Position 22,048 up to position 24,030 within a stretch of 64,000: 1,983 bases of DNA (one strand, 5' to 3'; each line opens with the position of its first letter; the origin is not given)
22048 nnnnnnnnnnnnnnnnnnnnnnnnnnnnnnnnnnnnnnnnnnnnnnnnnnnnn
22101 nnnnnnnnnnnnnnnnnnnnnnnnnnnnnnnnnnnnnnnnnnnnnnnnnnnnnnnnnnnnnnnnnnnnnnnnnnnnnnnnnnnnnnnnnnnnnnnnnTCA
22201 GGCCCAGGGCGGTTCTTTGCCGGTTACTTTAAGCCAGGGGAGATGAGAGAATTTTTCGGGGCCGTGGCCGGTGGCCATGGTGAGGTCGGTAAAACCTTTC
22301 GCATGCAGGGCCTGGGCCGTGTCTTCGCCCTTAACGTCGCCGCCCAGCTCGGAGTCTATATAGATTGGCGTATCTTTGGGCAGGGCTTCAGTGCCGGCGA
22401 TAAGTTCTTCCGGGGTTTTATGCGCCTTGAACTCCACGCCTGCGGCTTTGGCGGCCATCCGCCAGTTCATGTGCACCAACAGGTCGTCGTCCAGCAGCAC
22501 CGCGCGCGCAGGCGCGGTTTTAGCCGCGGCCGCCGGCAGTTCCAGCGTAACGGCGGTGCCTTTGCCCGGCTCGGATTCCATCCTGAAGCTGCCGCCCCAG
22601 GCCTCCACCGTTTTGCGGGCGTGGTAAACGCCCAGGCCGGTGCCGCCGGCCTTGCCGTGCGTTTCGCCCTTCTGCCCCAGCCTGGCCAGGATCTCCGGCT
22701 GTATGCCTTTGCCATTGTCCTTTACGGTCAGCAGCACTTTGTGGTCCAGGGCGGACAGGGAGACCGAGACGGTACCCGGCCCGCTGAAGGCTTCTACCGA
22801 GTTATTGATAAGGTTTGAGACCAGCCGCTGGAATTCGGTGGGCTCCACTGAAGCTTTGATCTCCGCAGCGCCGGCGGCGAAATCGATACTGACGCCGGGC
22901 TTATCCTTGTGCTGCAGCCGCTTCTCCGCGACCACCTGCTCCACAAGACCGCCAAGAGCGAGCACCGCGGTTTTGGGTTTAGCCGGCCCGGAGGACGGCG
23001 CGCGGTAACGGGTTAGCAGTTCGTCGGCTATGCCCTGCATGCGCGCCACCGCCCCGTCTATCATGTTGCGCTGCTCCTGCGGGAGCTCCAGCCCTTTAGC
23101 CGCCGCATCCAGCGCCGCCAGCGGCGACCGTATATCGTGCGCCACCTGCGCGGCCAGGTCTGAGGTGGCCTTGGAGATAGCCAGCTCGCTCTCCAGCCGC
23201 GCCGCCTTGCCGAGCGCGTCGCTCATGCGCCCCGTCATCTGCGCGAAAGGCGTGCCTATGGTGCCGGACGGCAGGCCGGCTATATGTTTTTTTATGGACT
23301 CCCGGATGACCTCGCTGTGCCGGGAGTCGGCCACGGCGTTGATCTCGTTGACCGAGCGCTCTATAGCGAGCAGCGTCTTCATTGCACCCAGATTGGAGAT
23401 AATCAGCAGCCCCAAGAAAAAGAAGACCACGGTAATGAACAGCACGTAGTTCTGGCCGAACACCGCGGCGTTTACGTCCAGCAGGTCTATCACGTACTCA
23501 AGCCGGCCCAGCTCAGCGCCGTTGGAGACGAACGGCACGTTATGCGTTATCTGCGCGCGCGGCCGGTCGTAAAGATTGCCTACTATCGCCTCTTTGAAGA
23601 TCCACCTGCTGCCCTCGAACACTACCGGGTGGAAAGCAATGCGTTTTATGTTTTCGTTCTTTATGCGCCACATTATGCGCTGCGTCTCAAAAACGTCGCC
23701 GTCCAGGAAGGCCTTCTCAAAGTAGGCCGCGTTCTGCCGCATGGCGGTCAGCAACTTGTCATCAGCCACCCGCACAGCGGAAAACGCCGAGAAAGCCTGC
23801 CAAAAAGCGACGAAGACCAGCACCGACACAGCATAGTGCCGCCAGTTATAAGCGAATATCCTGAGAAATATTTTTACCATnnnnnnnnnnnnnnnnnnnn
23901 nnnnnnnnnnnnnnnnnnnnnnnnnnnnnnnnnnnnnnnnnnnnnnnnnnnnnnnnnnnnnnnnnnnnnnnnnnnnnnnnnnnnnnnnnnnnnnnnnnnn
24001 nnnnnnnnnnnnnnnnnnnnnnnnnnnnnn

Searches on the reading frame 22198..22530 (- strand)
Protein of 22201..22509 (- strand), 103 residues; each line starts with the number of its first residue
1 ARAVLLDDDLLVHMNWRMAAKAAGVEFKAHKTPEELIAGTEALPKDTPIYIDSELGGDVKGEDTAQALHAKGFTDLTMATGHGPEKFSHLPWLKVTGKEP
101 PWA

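Call 20: search_protein_families(library=pfam, proteins=[window:22201-22509:-], max_evalue=10)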
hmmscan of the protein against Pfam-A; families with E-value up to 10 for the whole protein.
seq(103 aa): 0 families

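Call 21: search_solved_structures(query=window:22201-22509:-, max_evalue=10, show_alignments=2)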
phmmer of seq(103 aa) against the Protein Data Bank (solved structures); distinct sequences matched with E-value up to 10: 6.
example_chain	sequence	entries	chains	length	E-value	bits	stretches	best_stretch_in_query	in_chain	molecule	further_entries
3nt6_A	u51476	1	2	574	0.38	14.6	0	47-82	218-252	FAD-dependent pyridine nucleotide-disulphide oxidoreductase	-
3ntd_A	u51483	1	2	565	0.52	14.2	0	47-82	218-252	FAD-dependent pyridine nucleotide-disulphide oxidoreductase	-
3dak_A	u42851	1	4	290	1.4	12.8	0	47-95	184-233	Serine/threonine-protein kinase OSR1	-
2vwi_A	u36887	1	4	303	1.5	12.7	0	47-95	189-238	SERINE/THREONINE-PROTEIN KINASE OSR1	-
4ocg_A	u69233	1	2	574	1.6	12.6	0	47-82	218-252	FAD-dependent pyridine nucleotide-disulphide oxidoreductase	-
3nta_A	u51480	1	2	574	1.7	12.6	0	47-82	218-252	FAD-dependent pyridine nucleotide-disulphide oxidoreductase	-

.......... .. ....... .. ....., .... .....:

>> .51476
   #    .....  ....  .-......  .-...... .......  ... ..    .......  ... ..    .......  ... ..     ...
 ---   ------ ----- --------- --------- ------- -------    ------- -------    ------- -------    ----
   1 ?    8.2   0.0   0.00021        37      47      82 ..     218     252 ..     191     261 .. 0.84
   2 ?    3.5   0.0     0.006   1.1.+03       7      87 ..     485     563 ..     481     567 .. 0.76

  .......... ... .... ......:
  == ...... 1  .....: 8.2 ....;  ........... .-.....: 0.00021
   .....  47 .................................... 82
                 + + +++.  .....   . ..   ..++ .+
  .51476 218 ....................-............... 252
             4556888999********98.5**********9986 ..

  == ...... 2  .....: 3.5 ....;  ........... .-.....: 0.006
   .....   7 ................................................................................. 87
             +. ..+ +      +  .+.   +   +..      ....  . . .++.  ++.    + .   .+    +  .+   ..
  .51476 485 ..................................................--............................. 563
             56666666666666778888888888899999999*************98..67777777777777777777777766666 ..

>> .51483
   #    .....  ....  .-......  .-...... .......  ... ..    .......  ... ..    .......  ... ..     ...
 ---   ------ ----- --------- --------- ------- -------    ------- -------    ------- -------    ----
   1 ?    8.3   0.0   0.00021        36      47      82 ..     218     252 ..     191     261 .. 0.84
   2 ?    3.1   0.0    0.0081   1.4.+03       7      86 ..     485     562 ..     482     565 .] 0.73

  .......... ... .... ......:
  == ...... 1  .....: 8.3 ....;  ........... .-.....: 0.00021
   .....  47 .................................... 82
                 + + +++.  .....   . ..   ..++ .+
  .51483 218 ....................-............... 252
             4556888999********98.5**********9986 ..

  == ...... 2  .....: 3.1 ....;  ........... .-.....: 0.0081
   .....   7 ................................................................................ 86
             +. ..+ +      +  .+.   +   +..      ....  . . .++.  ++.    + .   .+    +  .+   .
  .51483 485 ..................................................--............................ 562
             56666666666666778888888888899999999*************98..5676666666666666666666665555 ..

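Call 27: find_homologous_proteins(query=A1, max_evalue=0.01)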
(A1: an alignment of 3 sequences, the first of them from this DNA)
Query A1 (3 sequences) (103 aa, profile of the alignment): 72 proteins with E <= 0.01 among 3097 candidates.
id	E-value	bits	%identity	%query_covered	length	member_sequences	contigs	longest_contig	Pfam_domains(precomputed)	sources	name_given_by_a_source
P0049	4.1e-48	180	74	99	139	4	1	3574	-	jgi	-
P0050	2.0e-47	178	79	88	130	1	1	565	-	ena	-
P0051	5.4e-47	176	75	97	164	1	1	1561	PF02518.32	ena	-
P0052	8.0e-46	173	73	97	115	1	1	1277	-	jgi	-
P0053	2.0e-45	171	69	87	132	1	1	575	-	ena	-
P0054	2.2e-45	171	77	97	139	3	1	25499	-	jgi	-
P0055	7.2e-45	170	69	98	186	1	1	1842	PF02518.32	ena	-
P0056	1.6e-44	168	71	99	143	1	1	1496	-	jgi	-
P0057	5.2e-44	167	74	96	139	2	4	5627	-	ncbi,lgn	-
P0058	1.9e-43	165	72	96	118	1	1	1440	-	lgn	-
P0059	2.3e-43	165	74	99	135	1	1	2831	-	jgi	jgi:hypothetical protein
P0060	3.0e-43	164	88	87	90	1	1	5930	-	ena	-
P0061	3.0e-43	164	54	97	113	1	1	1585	-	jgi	-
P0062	1.2e-42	162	71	99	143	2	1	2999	-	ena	-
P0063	2.3e-42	161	70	98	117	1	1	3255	-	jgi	jgi:hypothetical protein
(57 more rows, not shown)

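Call 35: find_related_loci(query=A1, collection=genome_contigs, flank=6000)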
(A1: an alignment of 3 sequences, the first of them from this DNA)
Query A1 (103 aa) in genome_contigs; peptide patterns used: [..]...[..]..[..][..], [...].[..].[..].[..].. (x = any residue, [..] = any of these).
305 stretches matched a pattern; 55 encode a relative of the query (tblastn E <= 1e-3); 53 distinct loci.
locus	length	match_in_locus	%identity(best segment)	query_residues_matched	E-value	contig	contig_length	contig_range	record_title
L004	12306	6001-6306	93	1-102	2e-62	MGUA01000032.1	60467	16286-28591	MAG: Elusimicrobia bacterium GWB2_63_22 gwb2_scaffold_544, whole genome shotgun sequence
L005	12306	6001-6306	91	1-102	7e-62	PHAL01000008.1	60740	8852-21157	MAG: Elusimicrobia bacterium HGW-Elusimicrobia-3 08E140C01_scaffold_413, whole genome shotgun sequence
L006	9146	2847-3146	75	3-102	1e-50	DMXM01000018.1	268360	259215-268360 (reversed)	MAG TPA_asm: Elusimicrobia bacterium isolate UBA11697 contig_317, whole genome shotgun sequence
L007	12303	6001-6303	78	2-102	1e-50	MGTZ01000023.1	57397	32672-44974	MAG: Elusimicrobia bacterium GWB2_63_16 gwb2_scaffold_207, whole genome shotgun sequence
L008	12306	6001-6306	75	2-103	4e-50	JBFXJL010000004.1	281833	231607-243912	MAG: Elusimicrobiales bacterium isolate CA_2019_TPIn_50 NODE_125_length_281833_cov_40.487331_TPIn, whole genome shotgun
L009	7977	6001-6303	73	2-102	5e-50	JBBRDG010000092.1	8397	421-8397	MAG: Elusimicrobiales bacterium isolate Co_metawrap_2441 Cmw_2441_k141_12549249_length_8397_cov_37.9641, whole genome sh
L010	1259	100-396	75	4-102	7e-52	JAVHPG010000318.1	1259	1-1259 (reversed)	MAG: Elusimicrobiales bacterium isolate WB_59_14 NODE_69539_length_1259_cov_9.730897, whole genome shotgun sequence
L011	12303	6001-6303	75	2-102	9e-50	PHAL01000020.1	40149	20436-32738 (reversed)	MAG: Elusimicrobia bacterium HGW-Elusimicrobia-3 08E140C01_scaffold_731, whole genome shotgun sequence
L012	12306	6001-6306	74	2-103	3e-49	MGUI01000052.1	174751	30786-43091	MAG: Elusimicrobia bacterium GWD2_63_28 gwd2_scaffold_49, whole genome shotgun sequence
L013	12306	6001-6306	72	2-103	4e-49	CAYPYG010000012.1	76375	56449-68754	MAG TPA_asm: uncultured Elusimicrobiaceae bacterium isolate binchicken_co20_337 genome assembly, contig: NODE_885_length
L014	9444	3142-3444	74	3-103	7e-49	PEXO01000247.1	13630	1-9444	MAG: Elusimicrobia bacterium CG08_land_8_20_14_0_20_59_10 CG08_land_8_20_14_0.20_scaffold_2510_c, whole genome shotgun s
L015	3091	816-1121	76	2-103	5e-49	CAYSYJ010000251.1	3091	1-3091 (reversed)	MAG TPA_asm: uncultured Elusimicrobiaceae bacterium isolate binchicken_co273_17 genome assembly, contig: NODE_29807_leng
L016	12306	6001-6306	71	2-103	1e-48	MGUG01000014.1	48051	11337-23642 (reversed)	MAG: Elusimicrobia bacterium GWC2_64_44 gwc2_scaffold_1392, whole genome shotgun sequence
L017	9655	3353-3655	77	3-103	3e-52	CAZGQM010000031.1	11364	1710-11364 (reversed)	MAG TPA_asm: uncultured Geoanaerobacter sp. isolate SRP302447_co2_673 genome assembly, contig: NODE_16006_length_11364_c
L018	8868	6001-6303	79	3-103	2e-47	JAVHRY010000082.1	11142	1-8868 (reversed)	MAG: Elusimicrobiales bacterium isolate WB02no17_58_19 NODE_4085_length_11142_cov_11.905475, whole genome shotgun sequen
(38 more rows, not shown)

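Call 57: predict_structure(alignment_id=A7)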
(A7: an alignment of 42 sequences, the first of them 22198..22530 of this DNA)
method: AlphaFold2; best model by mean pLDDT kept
length: 110 residues; sequences in the alignment: 42
mean_pLDDT: 92.9   pTM: 0.85
mean pLDDT of the five models: 92.9, 92.5, 92.0, 91.3, 91.3
residues with pLDDT >= 90: 95; 70-90: 10; 50-70: 3; < 50: 2
segments of 3 or more residues with pLDDT < 50: none
pLDDT, mean of each block of 10 residues (from residue 1): 69 96 96 96 93 97 93 98 96 96 92
secondary structure, 60 per line:
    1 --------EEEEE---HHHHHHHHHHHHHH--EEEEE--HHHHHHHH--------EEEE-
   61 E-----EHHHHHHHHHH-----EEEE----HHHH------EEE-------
elements in order: E9-13 H17-30 E33-37 H40-47 E56-59 H68-77 E83-86 H91-94 E101-103

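Call 60: fold_search(model_id=the predicted structure, library=pdb)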
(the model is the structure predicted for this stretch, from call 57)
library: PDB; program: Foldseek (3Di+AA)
matches with E <= 10: 1489; with E <= 0.001: 7
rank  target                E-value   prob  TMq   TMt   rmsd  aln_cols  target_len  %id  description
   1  1s8n                  2.6e-04  1.00  0.72  0.44   3.2       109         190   17  Crystal structure of Rv1626 from Mycobacterium tuberculosis (released 2004-09-21)
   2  5uxv_A                4.7e-04  1.00  0.68  0.33   4.4       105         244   15  Crystal Structure of Anti-anti-sigma factor PhyR I40V/S51C mutant from Bartonella quintana (released 2018-02-28)
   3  3bre_B                6.9e-04  1.00  0.71  0.27   4.9       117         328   19  Crystal Structure of P.aeruginosa PA3702 (released 2008-04-01)
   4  1sd5                  7.4e-04  1.00  0.73  0.45   3.1       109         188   17  Crystal structure of Rv1626 (released 2004-09-21)
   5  3bre_A                7.9e-04  1.00  0.65  0.25   3.1       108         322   16  Crystal Structure of P.aeruginosa PA3702 (released 2008-04-01)
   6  3f6c_B                8.4e-04  1.00  0.66  0.58   3.5       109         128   16  CRYSTAL STRUCTURE OF N-TERMINAL DOMAIN OF POSITIVE TRANSCRIPTION REGULATOR evgA FROM ESCHERICHIA COLI (released 2008-11-25)
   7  9by5_B                9.6e-04  1.00  0.65  0.31   3.2       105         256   15  Crystal Structure of RT-PhyR (ruthe_01174) (released 2025-05-21)
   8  3kcn_A                1.3e-03  1.00  0.74  0.62   2.6       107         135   15  The crystal structure of adenylate cyclase from Rhodopirellula baltica (released 2009-11-17)
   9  5uxw_B                1.3e-03  1.00  0.74  0.36   2.9       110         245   15  Crystal Structure of Anti-anti-sigma factor PhyR from Bartonella quintana (released 2018-02-28)
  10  4qpj_C                1.3e-03  1.00  0.69  0.64   3.2       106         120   16  2.7 Angstrom Structure of a Phosphotransferase in Complex with a Receiver Domain (released 2015-07-15)
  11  3cfy                  1.4e-03  1.00  0.66  0.57   3.3       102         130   17  Crystal structure of signal receiver domain of putative Luxo repressor protein from Vibrio parahaemolyticus (released 2008-03-18)
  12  1mvo                  1.5e-03  1.00  0.69  0.63   3.4       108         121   16  Crystal structure of the PhoP receiver domain from Bacillus subtilis (released 2002-10-16)
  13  2rdm_C                1.7e-03  1.00  0.68  0.61   3.8       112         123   15  Crystal structure of response regulator receiver protein from Sinorhizobium medicae WSM419 (released 2007-10-09)
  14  5f64_A                1.9e-03  1.00  0.66  0.38   3.2       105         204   15  Putative positive transcription regulator (sensor EvgS) from Shigella flexneri (released 2015-12-30)
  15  3f6c_A                2.0e-03  1.00  0.67  0.59   3.0       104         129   15  CRYSTAL STRUCTURE OF N-TERMINAL DOMAIN OF POSITIVE TRANSCRIPTION REGULATOR evgA FROM ESCHERICHIA COLI (released 2008-11-25)
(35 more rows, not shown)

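Call 73: search_protein_representatives(alignment_id=A7)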
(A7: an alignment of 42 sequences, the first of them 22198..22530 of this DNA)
Query: 42 sequences, 117 profile positions. Proteins with E-value up to 0.001 (for the whole library): 3174; up to 1e-10: 2509; up to 1e-30: 432. The best 150 are listed.
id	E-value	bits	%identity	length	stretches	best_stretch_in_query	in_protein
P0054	1.5e-47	176.8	-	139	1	2-116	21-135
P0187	1.6e-47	176.8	-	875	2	9-117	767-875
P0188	1.9e-47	176.5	-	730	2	13-116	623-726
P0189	4.0e-47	175.5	-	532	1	4-117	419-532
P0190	6.5e-47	174.8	-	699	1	2-117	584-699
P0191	1.1e-46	174.0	-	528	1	4-117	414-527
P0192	4.7e-46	172.0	-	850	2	13-116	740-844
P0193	6.4e-46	171.6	-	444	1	4-117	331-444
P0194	7.0e-46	171.4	-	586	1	4-117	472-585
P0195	7.7e-46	171.3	-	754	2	11-117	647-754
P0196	8.4e-46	171.2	-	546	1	16-117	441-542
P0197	2.9e-45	169.4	-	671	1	12-117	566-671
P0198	7.8e-45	168.1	-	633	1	3-116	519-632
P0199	8.8e-45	167.9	-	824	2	9-117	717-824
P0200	1.2e-44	167.5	-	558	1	10-117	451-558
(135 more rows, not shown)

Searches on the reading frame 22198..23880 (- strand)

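Call 8: search_protein_families(library=pfam, proteins=[window:22198-23880:-], max_evalue=0.1)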
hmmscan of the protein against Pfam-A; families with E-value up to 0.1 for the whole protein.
window:22198-23880:- (560 aa): 6 families
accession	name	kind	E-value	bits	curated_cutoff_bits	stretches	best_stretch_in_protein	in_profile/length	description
PF02518.31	HATPase_c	-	7.6e-24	84.7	26.4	1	347-451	3-110/111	Histidine kinase-, DNA gyrase B-, and HSP90-like ATPase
PF00512.31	HisKA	-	1.5e-06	28.6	26.9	1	240-293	3-62/66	His Kinase A (phospho-acceptor) domain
PF14501.12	HATPase_c_5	-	0.0027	18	22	1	347-437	3-91/102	GHKL domain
PF13589.12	HATPase_c_3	-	0.004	17.6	25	1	350-400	3-52/137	Histidine kinase-, DNA gyrase B-, and HSP90-like ATPase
PF13581.12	HATPase_c_2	-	0.018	15.5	27.4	1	366-420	52-106/127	Histidine kinase-like ATPase domain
PF21212.3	Dimerisation2-like_dom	-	0.088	13.6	27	0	79-107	5-33/72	Dimerisation2-like domain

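Call 14: search_protein_families(library=ncbifam, proteins=[window:22198-23880:-], max_evalue=0.01)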
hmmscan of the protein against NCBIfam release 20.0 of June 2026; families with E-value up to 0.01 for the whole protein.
window:22198-23880:- (560 aa): 79 families (the best 25 are shown)
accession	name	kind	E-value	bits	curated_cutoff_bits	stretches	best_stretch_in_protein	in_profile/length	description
NF008468.0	PRK11360.1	equivalog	2.5e-26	92.2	646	1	241-454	398-612/616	two-component system sensor histidine kinase AtoS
TIGR02916.1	PEP_his_kin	equivalog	1.2e-24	86.9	300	1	259-449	499-679/679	XrtA/PEP-CTERM system histidine kinase PrsK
NF007688.0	PRK10364.1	equivalog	7.4e-23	81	479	1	238-455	239-456/460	two-component system sensor histidine kinase ZraS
TIGR02966.1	phoR_proteo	equivalog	5.6e-21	74.9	334.2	1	236-446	111-331/333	phosphate regulon sensor histidine kinase PhoR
NF010411.0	PRK13837.1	equivalog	1.5e-19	69.6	647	1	304-460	517-685/828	two-component system VirA-like sensor kinase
NF008312.0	PRK11100.1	equivalog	1.5e-18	66.9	356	1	213-451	229-475/477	two-component system sensor histidine kinase CreC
NF041735.1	hist_kin_RppB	equivalog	1e-17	64.1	400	1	242-449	219-438/438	two-component system sensor histidine kinase RppB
NF053867.1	SprKinKinDBac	equivalog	2.7e-17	62.4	775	1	239-451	286-498/500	sporulation kinase KinD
NF046044.1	PnpS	equivalog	1.1e-16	60.9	400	1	236-449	167-390/390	two-component system histidine kinase PnpS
NF040691.1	MtrAB_MtrB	equivalog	6.8e-16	58.4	450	1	209-455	247-497/507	MtrAB system histidine kinase MtrB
NF033092.0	HK_WalK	equivalog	1.5e-15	56.8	725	1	241-449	374-593/594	cell wall metabolism sensor histidine kinase WalK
NF007004.0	PRK09467.1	equivalog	2.9e-15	56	415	1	242-451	235-437/440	two-component system sensor histidine kinase EnvZ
NF012163.2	BaeS_SmeS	equivalog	3.4e-15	55.9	500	1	182-449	178-457/457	sensor histidine kinase efflux regulator BaeS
TIGR02956.1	TMAO_torS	equivalog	4.9e-15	54.7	676.5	1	226-459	452-691/967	TMAO reductase system sensor histidine kinase/response regulator TorS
NF008298.1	PRK11086.1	subfamily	6e-15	54.7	520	1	352-451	426-526/529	DcuS/MalK family sensor histidine kinase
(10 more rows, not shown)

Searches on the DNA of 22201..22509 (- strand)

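Call 95: search_rna_families(sources=[L004, L005, L007, L008, L012, L013, L016, L017, L019, L020, L024, L027], threshold=gathering)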
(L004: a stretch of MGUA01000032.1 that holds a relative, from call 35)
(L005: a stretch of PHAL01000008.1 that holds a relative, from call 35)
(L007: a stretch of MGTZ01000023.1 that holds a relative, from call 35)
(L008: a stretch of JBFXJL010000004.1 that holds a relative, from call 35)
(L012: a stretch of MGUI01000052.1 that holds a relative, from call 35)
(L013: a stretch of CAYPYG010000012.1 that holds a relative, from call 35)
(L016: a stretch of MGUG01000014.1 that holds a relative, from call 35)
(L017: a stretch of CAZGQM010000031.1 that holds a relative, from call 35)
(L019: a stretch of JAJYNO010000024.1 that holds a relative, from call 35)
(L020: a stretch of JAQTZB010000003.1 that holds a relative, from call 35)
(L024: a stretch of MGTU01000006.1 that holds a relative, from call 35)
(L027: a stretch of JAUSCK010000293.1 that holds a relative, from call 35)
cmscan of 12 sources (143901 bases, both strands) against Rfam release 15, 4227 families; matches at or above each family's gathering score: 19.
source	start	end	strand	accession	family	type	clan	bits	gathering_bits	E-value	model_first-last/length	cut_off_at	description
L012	1929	1999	+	RF03165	2dG-II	Cis-reg; riboswitch;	CL00123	86.1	60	1.1e-20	1-71/71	no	2dG-II purine riboswitch aptamer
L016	1341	1411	+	RF03165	2dG-II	Cis-reg; riboswitch;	CL00123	85.5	60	1.7e-20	1-71/71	no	2dG-II purine riboswitch aptamer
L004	1713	1783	+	RF03165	2dG-II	Cis-reg; riboswitch;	CL00123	85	60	2.5e-20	1-71/71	no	2dG-II purine riboswitch aptamer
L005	1654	1724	+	RF03165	2dG-II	Cis-reg; riboswitch;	CL00123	85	60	2.5e-20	1-71/71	no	2dG-II purine riboswitch aptamer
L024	1301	1371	+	RF03165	2dG-II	Cis-reg; riboswitch;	CL00123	85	60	2.5e-20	1-71/71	no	2dG-II purine riboswitch aptamer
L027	1461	1531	+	RF03165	2dG-II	Cis-reg; riboswitch;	CL00123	84.7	60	3e-20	1-71/71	no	2dG-II purine riboswitch aptamer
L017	8476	8546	+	RF03165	2dG-II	Cis-reg; riboswitch;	CL00123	84.3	60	4.3e-20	1-71/71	no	2dG-II purine riboswitch aptamer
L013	421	491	+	RF03165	2dG-II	Cis-reg; riboswitch;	CL00123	84.2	60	4.5e-20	1-71/71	no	2dG-II purine riboswitch aptamer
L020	2183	2253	-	RF03165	2dG-II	Cis-reg; riboswitch;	CL00123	84.2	60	4.6e-20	1-71/71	no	2dG-II purine riboswitch aptamer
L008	1687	1757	+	RF03165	2dG-II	Cis-reg; riboswitch;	CL00123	83.4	60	8e-20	1-71/71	no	2dG-II purine riboswitch aptamer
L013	7888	7958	+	RF03165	2dG-II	Cis-reg; riboswitch;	CL00123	83.3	60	8.5e-20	1-71/71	no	2dG-II purine riboswitch aptamer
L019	338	408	+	RF03165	2dG-II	Cis-reg; riboswitch;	CL00123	82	60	2.3e-19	1-71/71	no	2dG-II purine riboswitch aptamer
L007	1323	1393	+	RF03165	2dG-II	Cis-reg; riboswitch;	CL00123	81.8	60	2.6e-19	1-71/71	no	2dG-II purine riboswitch aptamer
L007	9173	9246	+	RF00005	tRNA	Gene; tRNA;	CL00001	74.3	29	4.5e-14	1-71/71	no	tRNA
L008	6441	6514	+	RF00005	tRNA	Gene; tRNA;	CL00001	74.3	29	4.5e-14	1-71/71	no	tRNA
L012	10094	10167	+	RF00005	tRNA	Gene; tRNA;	CL00001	74.3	29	4.5e-14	1-71/71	no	tRNA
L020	6423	6496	+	RF00005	tRNA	Gene; tRNA;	CL00001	74.3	29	4.5e-14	1-71/71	no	tRNA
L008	10529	10600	+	RF00005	tRNA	Gene; tRNA;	CL00001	71.5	29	2.7e-13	1-71/71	no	tRNA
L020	10599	10670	+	RF00005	tRNA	Gene; tRNA;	CL00001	70.2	29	6.1e-13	1-71/71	no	tRNA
